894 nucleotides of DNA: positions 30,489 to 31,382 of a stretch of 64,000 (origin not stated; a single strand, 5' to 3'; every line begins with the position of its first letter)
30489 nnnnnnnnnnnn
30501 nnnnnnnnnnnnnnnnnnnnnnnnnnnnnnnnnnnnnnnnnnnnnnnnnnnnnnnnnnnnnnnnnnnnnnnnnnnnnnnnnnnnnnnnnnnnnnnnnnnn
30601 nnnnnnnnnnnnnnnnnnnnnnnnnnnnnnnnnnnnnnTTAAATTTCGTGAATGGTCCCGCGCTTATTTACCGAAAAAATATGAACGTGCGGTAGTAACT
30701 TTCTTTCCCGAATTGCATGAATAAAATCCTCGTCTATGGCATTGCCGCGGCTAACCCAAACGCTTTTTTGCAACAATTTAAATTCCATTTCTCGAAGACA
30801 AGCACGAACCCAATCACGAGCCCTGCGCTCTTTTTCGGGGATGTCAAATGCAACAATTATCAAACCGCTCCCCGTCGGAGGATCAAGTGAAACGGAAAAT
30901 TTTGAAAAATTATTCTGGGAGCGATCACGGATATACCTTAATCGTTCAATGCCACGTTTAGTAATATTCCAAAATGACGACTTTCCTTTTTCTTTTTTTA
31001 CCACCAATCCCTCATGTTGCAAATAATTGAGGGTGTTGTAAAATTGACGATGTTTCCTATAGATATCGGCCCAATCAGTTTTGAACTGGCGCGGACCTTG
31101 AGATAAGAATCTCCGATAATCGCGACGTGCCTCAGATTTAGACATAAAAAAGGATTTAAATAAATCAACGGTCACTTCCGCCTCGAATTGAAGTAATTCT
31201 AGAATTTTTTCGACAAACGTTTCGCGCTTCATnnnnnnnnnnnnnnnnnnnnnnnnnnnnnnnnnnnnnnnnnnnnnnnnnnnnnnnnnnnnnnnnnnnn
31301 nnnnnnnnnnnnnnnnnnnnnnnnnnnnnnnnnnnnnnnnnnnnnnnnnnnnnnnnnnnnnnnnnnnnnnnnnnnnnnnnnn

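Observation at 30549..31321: wHTH + Cas2-like (PaaX-family-like) regulator flanked by two 38-bp palindromes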

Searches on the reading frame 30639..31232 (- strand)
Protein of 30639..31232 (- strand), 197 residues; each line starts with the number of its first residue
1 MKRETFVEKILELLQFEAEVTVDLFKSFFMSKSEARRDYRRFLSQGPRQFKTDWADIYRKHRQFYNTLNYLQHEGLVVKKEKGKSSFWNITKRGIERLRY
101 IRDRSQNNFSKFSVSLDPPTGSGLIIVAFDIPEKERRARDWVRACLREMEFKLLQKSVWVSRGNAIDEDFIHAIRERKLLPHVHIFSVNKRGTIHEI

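Call 3: search_protein_families(library=pfam, proteins=[window:30639-31232:-], max_evalue=10)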
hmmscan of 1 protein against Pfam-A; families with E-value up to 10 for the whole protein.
window:30639-31232:- (197 aa): 7 families
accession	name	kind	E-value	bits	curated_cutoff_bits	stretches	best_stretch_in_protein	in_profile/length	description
PF20803.2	PaaX_M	-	6.2e-13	49.1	24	1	126-193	10-76/83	PaaX protein central Cas2-like domain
PF09827.14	CRISPR_Cas2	-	3.8e-05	24.2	23.8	1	124-163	2-38/74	CRISPR associated protein Cas2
PF14277.12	DUF4364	-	0.023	14.9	26.9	1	63-104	35-76/162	Domain of unknown function (DUF4364)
PF09170.16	STN1_2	-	0.027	14.8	27.2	1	61-103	63-105/167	CST, complex subunit STN1, C terminal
PF22194.2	F-93_WHD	-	0.058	13.9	28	1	50-93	18-61/62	F-93, winged-helix domain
PF18958.6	DUF5700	-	0.07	13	25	1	52-113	148-211/283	Putative zinc dependent peptidase (DUF5700)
PF14338.12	Mrr_N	-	0.1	13.2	29.5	1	67-99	57-86/87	Mrr N-terminal domain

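Call 4: search_protein_families(library=ncbifam, proteins=[window:30639-31232:-], max_evalue=10)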
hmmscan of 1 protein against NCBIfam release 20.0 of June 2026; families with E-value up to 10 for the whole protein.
window:30639-31232:- (197 aa): 2 families
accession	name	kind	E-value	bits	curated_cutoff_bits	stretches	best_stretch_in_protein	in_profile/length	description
TIGR01573.1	cas2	equivalog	0.00022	21.4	24.5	1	124-161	2-40/96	CRISPR-associated endonuclease Cas2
NF050184.1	VpaChn25_0724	subfamily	0.055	13.6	65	1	59-96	35-72/88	VpaChn25_0724 family phage protein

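Call 9: find_homologous_proteins(query=window:30639-31232:-)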
Query window:30639-31232:- (197 aa): 36 proteins with E <= 0.001 among 84 candidates.
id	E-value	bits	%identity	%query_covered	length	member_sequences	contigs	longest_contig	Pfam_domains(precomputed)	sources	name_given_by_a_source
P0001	6.2e-115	400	99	90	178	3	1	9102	PF20803.3,PF09827.15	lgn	-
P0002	1.1e-81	291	64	99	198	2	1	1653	PF20803.3,PF09827.15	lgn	-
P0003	1.1e-74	268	63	100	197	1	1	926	PF20803.3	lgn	-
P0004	4.6e-73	263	61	99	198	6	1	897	PF20803.3,PF09827.15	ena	-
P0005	3.4e-70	254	59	98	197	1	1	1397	PF20803.3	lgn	-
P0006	1.4e-68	248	59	99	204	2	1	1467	PF20803.3,PF09827.15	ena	-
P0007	1.1e-54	203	53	97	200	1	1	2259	PF20803.3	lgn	-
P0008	1.9e-54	202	50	96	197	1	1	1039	PF20803.3,PF09827.15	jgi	jgi:hypothetical protein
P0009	8.8e-54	200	52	97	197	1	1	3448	PF20803.3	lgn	-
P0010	6.0e-53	197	51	96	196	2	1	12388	PF20803.3,PF09827.15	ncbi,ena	-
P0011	6.6e-52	194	50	96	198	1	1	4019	PF20803.3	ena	-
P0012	9.9e-51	190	49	96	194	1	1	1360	PF20803.3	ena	-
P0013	3.4e-50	188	48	97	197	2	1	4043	PF20803.3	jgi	-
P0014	1.2e-49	187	50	96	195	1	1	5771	PF20803.3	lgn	-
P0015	2.0e-49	186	49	96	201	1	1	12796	PF20803.3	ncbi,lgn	-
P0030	4.1e-42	162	43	96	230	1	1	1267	PF20803.3,PF09827.15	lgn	-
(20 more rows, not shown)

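Call 10: search_solved_structures(query=window:30639-31232:-, max_evalue=10, show_alignments=3)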
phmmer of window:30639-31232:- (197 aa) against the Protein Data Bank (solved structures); distinct sequences matched with E-value up to 10: 7.
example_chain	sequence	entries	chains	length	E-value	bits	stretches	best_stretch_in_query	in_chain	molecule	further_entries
9e2g_2V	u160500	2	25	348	0.18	14.8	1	35-106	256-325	Trichohyalin-plectin-homology domain-containing protein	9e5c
4ikb_A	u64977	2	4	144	0.31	14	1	37-99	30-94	Sorting nexin-11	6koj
6kok_A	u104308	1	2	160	0.37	13.7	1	37-99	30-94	Sorting nexin-11,Uncharacterized protein SNX10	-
6koi_A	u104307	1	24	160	0.38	13.7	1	37-99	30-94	Sorting nexin-11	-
4ikd_A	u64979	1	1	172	0.45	13.5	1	37-99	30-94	Sorting nexin-11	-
4jqf_A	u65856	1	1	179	1.2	12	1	49-101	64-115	CST complex subunit STN1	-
3bkw_A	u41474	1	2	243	2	11.3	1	34-79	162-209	S-adenosylmethionine dependent methyltransferase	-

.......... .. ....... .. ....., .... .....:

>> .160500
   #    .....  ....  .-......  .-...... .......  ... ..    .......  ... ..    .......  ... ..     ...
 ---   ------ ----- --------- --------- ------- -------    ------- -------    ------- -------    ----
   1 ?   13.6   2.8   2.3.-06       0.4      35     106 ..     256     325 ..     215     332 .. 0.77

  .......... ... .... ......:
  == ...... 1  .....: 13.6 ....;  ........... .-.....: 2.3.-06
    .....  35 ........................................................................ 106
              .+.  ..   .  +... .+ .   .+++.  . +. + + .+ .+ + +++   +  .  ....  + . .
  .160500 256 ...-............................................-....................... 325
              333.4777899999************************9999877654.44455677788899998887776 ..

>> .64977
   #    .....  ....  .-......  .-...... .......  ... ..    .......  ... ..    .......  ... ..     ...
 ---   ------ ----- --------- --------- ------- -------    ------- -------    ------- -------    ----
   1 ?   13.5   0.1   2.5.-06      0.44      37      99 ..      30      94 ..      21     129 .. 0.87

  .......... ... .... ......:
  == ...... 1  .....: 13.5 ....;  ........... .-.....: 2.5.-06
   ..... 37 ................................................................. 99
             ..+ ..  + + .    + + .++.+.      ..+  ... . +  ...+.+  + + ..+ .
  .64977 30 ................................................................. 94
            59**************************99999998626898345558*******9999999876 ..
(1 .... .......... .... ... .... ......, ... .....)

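Call 12: find_encoding_contigs(protein=P0001, flank=5000, max_places=3)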
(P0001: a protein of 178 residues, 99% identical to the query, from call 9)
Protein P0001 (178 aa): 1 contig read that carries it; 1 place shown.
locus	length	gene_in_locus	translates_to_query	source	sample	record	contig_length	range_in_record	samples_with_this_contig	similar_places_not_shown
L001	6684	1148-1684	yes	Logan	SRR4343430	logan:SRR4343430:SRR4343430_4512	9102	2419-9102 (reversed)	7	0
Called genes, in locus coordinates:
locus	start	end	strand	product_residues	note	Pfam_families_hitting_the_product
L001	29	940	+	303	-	PF01073:3Beta_HSD, PF01370:Epimerase, PF02719:Polysacc_synt_2, PF04321:RmlD_sub_bind, PF07993:NAD_binding_4 (faint), PF13460:NAD_binding_10, PF16363:GDP_Man_Dehyd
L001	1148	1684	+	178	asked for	PF09827:CRISPR_Cas2 (faint), PF20803:PaaX_M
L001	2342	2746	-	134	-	-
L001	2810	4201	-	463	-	PF02397:Bac_transf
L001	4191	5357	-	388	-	PF13439:Glyco_transf_4, PF13579:Glyco_trans_4_4, PF00534:Glycos_transf_1, PF13692:Glyco_trans_1_4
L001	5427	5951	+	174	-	-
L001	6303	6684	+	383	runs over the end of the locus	PF00557:Peptidase_M24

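Call 13: find_encoding_contigs(protein=P0010, flank=5000, max_places=3)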
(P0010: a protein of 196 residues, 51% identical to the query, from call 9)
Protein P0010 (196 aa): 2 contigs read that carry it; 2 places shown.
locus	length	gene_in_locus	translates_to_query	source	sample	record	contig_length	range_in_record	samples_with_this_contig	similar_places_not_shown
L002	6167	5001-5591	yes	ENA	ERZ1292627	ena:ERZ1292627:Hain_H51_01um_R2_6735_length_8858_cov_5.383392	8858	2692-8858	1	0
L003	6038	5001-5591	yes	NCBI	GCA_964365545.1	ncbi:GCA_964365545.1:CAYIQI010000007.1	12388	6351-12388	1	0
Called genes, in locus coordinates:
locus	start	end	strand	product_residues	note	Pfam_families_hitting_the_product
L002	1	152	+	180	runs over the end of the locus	PF00347:Ribosomal_L6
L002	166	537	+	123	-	PF00861:Ribosomal_L18p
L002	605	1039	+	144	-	PF00333:Ribosomal_S5, PF03719:Ribosomal_S5_C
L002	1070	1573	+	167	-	PF00828:Ribosomal_L27A (weak)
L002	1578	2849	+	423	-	PF00344:SecY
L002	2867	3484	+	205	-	PF00406:ADK, PF13671:AAA_33 (weak), PF13207:AAA_17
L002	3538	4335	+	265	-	PF00557:Peptidase_M24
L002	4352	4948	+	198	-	PF10544:T5orf172, PF13455:MUG113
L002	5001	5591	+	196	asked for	PF09827:CRISPR_Cas2 (weak), PF20803:PaaX_M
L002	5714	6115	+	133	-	PF03652:RuvX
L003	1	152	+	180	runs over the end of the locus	PF00347:Ribosomal_L6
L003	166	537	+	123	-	PF00861:Ribosomal_L18p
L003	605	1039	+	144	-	PF00333:Ribosomal_S5, PF03719:Ribosomal_S5_C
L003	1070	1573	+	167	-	PF00828:Ribosomal_L27A (weak)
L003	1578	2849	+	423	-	PF00344:SecY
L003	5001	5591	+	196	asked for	PF09827:CRISPR_Cas2 (weak), PF20803:PaaX_M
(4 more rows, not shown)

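Call 14: find_encoding_contigs(protein=P0015, flank=5000, max_places=3)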
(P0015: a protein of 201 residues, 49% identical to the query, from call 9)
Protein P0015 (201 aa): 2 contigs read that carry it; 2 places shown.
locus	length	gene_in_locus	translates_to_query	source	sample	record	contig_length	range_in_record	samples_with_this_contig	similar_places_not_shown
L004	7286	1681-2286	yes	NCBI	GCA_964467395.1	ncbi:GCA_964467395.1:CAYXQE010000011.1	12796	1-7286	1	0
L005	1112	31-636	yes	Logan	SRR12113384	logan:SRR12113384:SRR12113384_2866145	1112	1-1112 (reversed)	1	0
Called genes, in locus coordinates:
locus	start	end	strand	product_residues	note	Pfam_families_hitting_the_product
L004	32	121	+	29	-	-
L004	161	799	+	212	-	PF13671:AAA_33 (weak), PF00406:ADK, PF02223:Thymidylate_kin, PF13207:AAA_17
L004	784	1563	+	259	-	PF00557:Peptidase_M24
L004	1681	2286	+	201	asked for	PF20803:PaaX_M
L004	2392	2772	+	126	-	PF03652:RuvX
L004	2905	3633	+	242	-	PF00535:Glycos_transf_2, PF10111:Glyco_tranf_2_2 (weak), PF13641:Glyco_tranf_2_3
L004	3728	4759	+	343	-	PF01087:GalP_UDP_transf, PF16268:DUF4921, PF02744:GalP_UDP_tr_C, PF11969:DcpS_C (weak), PF01230:HIT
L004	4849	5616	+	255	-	PF00121:TIM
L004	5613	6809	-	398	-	PF00070:Pyr_redox (faint), PF01266:DAO (faint), PF07992:Pyr_redox_2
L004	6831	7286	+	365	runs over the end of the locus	PF00162:PGK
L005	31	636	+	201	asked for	PF20803:PaaX_M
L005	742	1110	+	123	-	?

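Call 21: find_related_loci(query=A2, collection=genome_contigs, flank=10000)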
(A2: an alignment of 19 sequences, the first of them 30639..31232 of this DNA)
Query A2 (197 aa) in genome_contigs; peptide patterns used: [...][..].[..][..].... (x = any residue, [..] = any of these).
114 stretches matched a pattern; 46 encode a relative of the query (tblastn E <= 1e-3); 46 distinct loci.
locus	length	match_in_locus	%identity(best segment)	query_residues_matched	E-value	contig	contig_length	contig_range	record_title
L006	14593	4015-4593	69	3-195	9e-92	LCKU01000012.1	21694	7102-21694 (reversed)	MAG: Parcubacteria group bacterium GW2011_GWA2_45_30 UX07_C0012, whole genome shotgun sequence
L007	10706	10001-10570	51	6-196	9e-60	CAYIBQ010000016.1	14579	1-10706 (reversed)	MAG TPA_asm: uncultured Candidatus Saccharibacteria bacterium isolate ERP119705_co1_646 genome assembly, contig: NODE_50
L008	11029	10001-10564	51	6-194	4e-58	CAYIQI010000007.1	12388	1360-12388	MAG TPA_asm: uncultured Candidatus Saccharibacteria bacterium isolate ERP119705_co24_335 genome assembly, contig: NODE_6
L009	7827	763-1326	50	6-195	6e-57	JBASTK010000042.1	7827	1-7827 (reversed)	MAG: Candidatus Sungiibacteriota bacterium isolate MFD03232_ilm_asm_bin45 k127_53641, whole genome shotgun sequence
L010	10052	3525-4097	46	6-197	5e-52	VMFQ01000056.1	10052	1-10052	MAG: Parcubacteria group bacterium Gr01-1014_33 G01um101433_scaffold_5330, whole genome shotgun sequence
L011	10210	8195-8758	44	6-194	4e-49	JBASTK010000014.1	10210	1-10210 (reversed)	MAG: Candidatus Sungiibacteriota bacterium isolate MFD03232_ilm_asm_bin45 k127_396761, whole genome shotgun sequence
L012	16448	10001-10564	41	1-194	7e-48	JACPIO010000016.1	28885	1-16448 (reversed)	MAG: Candidatus Wolfebacteria bacterium isolate NC_groundwater_443_Ag_B-0.1um_44_15 GD18-4_B1_scaffold_1041770, whole ge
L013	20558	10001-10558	37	8-197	1e-31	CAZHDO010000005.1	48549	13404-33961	MAG TPA_asm: uncultured Candidatus Saccharibacteria bacterium isolate SRP284006_co1_584 genome assembly, contig: NODE_95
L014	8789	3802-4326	35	21-197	2e-28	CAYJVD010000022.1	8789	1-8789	MAG TPA_asm: uncultured Candidatus Saccharibacteria bacterium isolate ERP125453_co1_353 genome assembly, contig: NODE_96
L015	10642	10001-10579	32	6-197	6e-28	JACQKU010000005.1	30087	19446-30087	MAG: Candidatus Liptonbacteria bacterium isolate NC_groundwater_1185_Ag_S-0.1um_48_121 S_p1_S3_coassembly_k141_637138, w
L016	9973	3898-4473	36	3-197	1e-27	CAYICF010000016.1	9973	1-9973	MAG TPA_asm: uncultured Candidatus Saccharibacteria bacterium isolate ERP119705_co17_995 genome assembly, contig: NODE_1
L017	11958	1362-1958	31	3-197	1e-25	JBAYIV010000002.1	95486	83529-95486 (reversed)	MAG: Candidatus Paceibacterota bacterium isolate SO_2016_GW1_39 scaffold00514_OW334_2016, whole genome shotgun sequence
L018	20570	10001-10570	32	9-197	3e-25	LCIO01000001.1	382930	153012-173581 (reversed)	MAG: Candidatus Wolfebacteria bacterium GW2011_GWA1_44_24 UW50_C0001, whole genome shotgun sequence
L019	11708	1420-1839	38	57-197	4e-25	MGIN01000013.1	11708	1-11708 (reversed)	MAG: Candidatus Wolfebacteria bacterium GWA1_42_9 gwa1_scaffold_2824, whole genome shotgun sequence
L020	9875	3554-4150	31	3-197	6e-25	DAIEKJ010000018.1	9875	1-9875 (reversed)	MAG TPA_asm: Candidatus Wolfebacteria bacterium isolate clean1070 NODE_18_length_9875_cov_2.899367, whole genome shotgun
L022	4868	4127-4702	28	3-197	8e-23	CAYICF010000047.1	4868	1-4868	MAG TPA_asm: uncultured Candidatus Saccharibacteria bacterium isolate ERP119705_co17_995 genome assembly, contig: NODE_3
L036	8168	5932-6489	31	6-197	2e-18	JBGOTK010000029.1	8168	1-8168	MAG: Candidatus Paceibacteria bacterium isolate OBJ_0618_7090110_164 k141_8915313_length_8168_cov_9.0000, whole genome s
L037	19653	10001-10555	30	6-197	3e-18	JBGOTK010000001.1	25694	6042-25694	MAG: Candidatus Paceibacteria bacterium isolate OBJ_0618_7090110_164 k141_202061_length_25694_cov_10.0000, whole genome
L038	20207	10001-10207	47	125-194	7e-17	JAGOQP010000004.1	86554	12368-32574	MAG: Candidatus Paceibacterota bacterium isolate Go_SlDig_bin_86 Go_SlDig_572_length_86554_cov_11.403369, whole genome s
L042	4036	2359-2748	30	62-197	7e-16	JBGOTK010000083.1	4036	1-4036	MAG: Candidatus Paceibacteria bacterium isolate OBJ_0618_7090110_164 k141_4348066_length_4036_cov_8.9556, whole genome s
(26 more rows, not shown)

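Call 40: predict_structure(alignment_id=A1)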
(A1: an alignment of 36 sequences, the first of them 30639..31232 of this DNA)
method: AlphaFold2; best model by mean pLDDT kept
length: 197 residues; sequences in the alignment: 36
mean_pLDDT: 88.4   pTM: 0.50
mean pLDDT of the five models: 88.4, 87.5, 86.9, 86.0, 84.3
residues with pLDDT >= 90: 100; 70-90: 87; 50-70: 10; < 50: 0
segments of 3 or more residues with pLDDT < 50: none
pLDDT, mean of each block of 10 residues (from residue 1): 75 87 87 91 88 83 86 92 90 88 71 83 95 93 95 96 92 91 95 91
secondary structure, 60 per line:
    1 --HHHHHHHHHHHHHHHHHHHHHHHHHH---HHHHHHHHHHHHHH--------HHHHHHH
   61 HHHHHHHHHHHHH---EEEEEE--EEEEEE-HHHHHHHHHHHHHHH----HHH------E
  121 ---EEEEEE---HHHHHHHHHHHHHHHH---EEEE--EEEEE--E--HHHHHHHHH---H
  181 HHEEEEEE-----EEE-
elements in order: H3-28 H32-45 H54-73 E77-82 E85-90 H92-106 E124-129 H133-148 E152-155 E158-162 H168-176 E183-188 E194-196

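Call 45: fold_search(model_id=the predicted structure, library=pdb)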
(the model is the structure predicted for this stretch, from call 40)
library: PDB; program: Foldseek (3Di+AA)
matches with E <= 10: 746; with E <= 0.001: 0
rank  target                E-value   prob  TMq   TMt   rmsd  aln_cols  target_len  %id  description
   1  8a39_AP1              4.0e-02  0.97  0.30  0.20  11.3       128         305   19  Crystal Structure of PaaX from Escherichia coli W (released 2023-07-05)
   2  3kfw                  5.8e-02  0.90  0.28  0.24  11.3       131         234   17  Uncharacterized protein Rv0674 from Mycobacterium tuberculosis (released 2009-12-01)
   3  5zyf_D                1.9e-01  0.82  0.25  0.50   4.8        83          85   24  Crystal structure of Streptococcus pyogenes type II-A Cas2 (released 2018-08-15)
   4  4rs8_A                2.1e-01  0.99  0.20  0.43   2.5        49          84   26  Apo structure of novel pNOB8 plasmid centromere binding protein (released 2015-09-16)
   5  8stp_B                2.1e-01  0.10  0.16  0.10  16.7       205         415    9  Crystal Structure of HIV-1 Reverse Transcriptase (Y181C) varient in Complex with 8-(2-(2-(2,4-dioxo-3,4-dihydropyrimid (released 2023-11-29)
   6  6qg0_K                2.1e-01  0.08  0.18  0.16  17.2       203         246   12  Structure of eIF2B-eIF2 (phosphorylated at Ser51) complex (model 1) (released 2019-06-26)
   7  7dwq_D                2.9e-01  0.18  0.18  0.32  11.5       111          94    8  Photosystem I from a chlorophyll d-containing cyanobacterium Acaryochloris marina (released 2021-06-02)
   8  8ia4_A                3.1e-01  0.93  0.27  0.52   3.5        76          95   22  Crystal structure of Cas2 in complex with AcrVA5-peptide (released 2023-03-22)
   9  5zyf_C                3.1e-01  0.84  0.27  0.55   4.1        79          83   24  Crystal structure of Streptococcus pyogenes type II-A Cas2 (released 2018-08-15)
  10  6jhz_A                3.3e-01  0.92  0.27  0.53   3.5        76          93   22  Crystal structure of cas2 (released 2020-03-25)
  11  1f9n_A                3.8e-01  0.10  0.15  0.19  18.1       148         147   12  CRYSTAL STRUCTURE OF AHRC, THE ARGININE REPRESSOR/ACTIVATOR PROTEIN FROM BACILLUS SUBTILIS (released 2002-02-27)
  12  1f9n_B                4.0e-01  0.08  0.14  0.17  19.3       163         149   12  CRYSTAL STRUCTURE OF AHRC, THE ARGININE REPRESSOR/ACTIVATOR PROTEIN FROM BACILLUS SUBTILIS (released 2002-02-27)
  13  9h9y                  4.3e-01  0.80  0.22  0.42  19.3        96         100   11  Crystal structure of metal-free LmrR_V15Bpy variant BVS in a closed state (released 2025-03-05)
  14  3f6v                  4.3e-01  0.75  0.17  0.31   5.5        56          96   21  Crystal structure of Possible transcriptional regulator for arsenical resistance (released 2008-11-25)
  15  3l09_D                4.3e-01  0.51  0.21  0.17  12.7       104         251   12  Crystal structure of Putative transcriptional regulator (JANN_22DEC04_CONTIG27_REVISED_GENE3569) from Jannaschia sp. C (released 2010-01-12)
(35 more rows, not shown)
